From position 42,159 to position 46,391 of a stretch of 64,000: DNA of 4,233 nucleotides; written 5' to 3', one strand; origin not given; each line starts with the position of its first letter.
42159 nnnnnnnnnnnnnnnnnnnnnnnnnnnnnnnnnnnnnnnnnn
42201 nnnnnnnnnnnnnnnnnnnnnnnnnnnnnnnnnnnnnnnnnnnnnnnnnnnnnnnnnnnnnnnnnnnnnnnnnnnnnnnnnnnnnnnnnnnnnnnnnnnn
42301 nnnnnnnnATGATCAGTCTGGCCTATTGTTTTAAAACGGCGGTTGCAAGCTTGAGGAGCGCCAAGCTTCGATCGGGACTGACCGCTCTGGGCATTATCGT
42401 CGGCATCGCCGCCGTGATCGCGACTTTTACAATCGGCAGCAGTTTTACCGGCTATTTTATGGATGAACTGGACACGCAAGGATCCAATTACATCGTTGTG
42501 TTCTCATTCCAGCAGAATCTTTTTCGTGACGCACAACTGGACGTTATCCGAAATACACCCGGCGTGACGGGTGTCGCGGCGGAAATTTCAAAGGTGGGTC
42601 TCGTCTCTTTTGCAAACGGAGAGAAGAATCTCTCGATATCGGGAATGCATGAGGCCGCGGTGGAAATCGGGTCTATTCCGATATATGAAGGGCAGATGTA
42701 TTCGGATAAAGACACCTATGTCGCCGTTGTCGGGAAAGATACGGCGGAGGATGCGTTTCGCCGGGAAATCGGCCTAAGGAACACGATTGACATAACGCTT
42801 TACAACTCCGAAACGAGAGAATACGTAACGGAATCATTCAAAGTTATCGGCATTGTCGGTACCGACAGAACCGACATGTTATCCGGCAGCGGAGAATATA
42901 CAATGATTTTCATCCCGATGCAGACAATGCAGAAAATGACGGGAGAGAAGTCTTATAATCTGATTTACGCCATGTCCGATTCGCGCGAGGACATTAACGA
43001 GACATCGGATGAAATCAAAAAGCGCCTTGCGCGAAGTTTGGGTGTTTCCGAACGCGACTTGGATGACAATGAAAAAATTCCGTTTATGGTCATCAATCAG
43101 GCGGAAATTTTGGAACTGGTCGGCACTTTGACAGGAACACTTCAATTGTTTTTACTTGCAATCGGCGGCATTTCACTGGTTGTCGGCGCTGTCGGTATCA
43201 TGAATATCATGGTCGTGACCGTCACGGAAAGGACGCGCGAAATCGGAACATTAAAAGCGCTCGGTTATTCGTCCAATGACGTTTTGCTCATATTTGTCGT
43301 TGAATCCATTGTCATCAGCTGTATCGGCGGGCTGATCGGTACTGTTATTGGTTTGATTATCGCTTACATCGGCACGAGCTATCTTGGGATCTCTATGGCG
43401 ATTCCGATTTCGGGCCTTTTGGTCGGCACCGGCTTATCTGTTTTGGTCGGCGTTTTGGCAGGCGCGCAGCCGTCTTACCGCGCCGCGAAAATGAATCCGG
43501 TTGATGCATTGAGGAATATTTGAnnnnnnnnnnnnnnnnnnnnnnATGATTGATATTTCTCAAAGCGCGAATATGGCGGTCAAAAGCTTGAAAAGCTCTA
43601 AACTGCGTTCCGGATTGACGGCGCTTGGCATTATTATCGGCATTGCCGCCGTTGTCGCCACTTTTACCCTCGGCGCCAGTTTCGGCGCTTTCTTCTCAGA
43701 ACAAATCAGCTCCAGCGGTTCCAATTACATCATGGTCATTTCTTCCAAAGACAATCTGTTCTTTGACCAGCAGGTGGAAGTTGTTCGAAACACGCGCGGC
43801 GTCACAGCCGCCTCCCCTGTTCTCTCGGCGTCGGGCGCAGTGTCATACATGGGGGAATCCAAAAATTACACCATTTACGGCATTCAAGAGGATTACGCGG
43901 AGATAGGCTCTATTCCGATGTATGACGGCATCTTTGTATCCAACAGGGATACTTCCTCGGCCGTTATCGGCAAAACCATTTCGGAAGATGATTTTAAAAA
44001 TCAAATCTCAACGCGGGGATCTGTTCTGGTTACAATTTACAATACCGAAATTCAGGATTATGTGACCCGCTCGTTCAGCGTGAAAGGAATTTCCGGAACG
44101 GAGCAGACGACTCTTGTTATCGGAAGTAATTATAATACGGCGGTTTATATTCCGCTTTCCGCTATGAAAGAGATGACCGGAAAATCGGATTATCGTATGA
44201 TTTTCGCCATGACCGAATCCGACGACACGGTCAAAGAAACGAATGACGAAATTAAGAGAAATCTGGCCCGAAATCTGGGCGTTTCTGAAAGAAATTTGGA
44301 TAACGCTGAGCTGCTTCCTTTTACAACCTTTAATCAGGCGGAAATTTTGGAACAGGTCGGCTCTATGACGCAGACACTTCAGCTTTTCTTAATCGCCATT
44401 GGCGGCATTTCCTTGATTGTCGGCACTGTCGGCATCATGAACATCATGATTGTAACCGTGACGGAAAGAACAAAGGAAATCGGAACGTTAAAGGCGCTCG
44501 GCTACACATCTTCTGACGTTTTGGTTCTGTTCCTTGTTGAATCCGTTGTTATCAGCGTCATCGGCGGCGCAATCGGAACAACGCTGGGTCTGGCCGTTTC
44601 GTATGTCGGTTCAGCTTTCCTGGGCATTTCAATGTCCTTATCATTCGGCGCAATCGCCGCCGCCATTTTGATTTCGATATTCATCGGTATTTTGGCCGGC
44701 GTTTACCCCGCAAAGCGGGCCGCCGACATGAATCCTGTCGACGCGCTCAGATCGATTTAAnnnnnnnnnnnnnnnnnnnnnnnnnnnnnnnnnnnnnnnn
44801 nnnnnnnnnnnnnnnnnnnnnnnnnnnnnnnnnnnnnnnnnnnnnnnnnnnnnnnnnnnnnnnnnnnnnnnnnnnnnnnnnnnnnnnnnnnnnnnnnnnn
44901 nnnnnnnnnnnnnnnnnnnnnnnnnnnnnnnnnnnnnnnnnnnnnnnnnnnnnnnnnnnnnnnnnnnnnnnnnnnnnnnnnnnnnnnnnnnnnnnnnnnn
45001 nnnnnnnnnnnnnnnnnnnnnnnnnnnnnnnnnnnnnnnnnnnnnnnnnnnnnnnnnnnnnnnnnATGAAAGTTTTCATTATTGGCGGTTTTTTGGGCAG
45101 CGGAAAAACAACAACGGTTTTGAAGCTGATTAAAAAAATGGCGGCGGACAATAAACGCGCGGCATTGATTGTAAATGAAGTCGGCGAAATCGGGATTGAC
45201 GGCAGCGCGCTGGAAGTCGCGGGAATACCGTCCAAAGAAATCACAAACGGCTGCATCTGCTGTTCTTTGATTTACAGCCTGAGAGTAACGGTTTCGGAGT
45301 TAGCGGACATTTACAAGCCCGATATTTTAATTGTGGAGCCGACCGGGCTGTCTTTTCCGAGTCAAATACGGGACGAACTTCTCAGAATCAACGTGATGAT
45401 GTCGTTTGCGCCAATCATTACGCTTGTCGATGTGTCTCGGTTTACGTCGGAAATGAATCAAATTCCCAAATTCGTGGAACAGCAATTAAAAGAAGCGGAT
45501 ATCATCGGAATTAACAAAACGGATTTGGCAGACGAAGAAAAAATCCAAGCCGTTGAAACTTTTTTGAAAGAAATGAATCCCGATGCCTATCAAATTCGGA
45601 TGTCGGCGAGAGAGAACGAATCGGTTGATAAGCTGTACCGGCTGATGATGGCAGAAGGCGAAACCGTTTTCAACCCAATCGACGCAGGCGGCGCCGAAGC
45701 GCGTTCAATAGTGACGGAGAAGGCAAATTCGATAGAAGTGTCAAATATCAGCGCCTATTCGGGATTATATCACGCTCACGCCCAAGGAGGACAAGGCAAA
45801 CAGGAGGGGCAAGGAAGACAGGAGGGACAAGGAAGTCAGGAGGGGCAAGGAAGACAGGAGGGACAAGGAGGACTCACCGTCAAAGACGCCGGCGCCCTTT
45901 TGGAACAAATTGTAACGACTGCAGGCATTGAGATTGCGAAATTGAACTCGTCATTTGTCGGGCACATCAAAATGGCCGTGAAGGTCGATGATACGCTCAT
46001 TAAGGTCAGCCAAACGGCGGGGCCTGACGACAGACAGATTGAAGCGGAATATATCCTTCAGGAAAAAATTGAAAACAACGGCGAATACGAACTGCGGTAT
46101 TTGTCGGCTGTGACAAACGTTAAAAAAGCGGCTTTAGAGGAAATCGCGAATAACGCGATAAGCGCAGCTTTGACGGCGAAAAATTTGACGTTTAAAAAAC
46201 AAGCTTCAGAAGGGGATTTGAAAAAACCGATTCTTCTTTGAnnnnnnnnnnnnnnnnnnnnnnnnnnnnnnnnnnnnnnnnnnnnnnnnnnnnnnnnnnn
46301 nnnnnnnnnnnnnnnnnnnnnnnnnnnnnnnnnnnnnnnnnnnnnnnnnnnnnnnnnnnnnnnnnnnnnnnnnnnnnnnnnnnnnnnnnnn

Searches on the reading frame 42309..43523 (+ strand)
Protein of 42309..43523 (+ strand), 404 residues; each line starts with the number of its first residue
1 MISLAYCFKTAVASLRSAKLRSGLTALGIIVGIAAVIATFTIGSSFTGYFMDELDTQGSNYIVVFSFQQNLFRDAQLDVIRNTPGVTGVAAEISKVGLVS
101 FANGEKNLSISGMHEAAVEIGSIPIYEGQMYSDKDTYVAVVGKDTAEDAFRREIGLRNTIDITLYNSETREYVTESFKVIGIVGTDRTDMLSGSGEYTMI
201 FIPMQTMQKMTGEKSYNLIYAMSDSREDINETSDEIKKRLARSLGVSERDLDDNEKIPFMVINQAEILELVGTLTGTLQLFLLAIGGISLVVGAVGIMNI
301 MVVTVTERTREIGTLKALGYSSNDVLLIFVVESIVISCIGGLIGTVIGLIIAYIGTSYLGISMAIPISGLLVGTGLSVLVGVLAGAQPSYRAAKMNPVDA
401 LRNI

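Call 35: search_protein_families(library=pfam, proteins=[window:42309-43523:+], max_evalue=0.0001)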
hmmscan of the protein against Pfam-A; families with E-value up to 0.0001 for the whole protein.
window:42309-43523:+ (404 aa): 2 families
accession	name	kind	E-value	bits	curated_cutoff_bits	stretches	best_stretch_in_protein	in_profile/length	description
PF12704.14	MacB_PCD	-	1e-27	98.2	27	1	22-238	1-206/207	MacB-like periplasmic core domain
PF02687.27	FtsX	-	1.1e-21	77.5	25.5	1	284-397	2-120/120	FtsX-like permease C-terminal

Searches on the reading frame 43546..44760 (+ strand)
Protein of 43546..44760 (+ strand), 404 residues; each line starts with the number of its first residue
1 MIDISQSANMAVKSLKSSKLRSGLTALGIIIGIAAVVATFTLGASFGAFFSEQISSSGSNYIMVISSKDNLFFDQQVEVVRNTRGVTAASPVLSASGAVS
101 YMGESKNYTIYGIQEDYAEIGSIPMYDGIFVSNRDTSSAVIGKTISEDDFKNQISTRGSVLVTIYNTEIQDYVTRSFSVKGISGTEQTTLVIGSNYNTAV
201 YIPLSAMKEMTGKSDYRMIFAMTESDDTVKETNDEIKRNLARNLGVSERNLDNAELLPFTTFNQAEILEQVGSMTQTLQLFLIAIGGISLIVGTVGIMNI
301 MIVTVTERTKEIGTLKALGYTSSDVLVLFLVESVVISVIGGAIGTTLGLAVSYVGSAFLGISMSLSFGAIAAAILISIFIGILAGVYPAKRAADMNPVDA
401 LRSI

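Call 36: search_protein_families(library=pfam, proteins=[window:43546-44760:+], max_evalue=0.0001)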
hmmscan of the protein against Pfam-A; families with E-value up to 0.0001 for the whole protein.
window:43546-44760:+ (404 aa): 2 families
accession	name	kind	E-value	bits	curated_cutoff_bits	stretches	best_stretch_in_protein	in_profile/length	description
PF12704.14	MacB_PCD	-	5.6e-25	89.3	27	1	22-238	1-206/207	MacB-like periplasmic core domain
PF02687.27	FtsX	-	4.1e-19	69.3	25.5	1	284-397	2-120/120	FtsX-like permease C-terminal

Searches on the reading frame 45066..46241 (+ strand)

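Call 36: search_protein_families(library=pfam, proteins=[window:45066-46241:+], max_evalue=0.0001)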
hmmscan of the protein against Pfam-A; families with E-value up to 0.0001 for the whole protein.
window:45066-46241:+ (391 aa): 1 family
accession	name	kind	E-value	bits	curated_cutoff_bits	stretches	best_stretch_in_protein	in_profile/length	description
PF02492.25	cobW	-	1.3e-40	139.3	20.7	1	3-175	2-177/180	CobW/HypB/UreG, nucleotide-binding domain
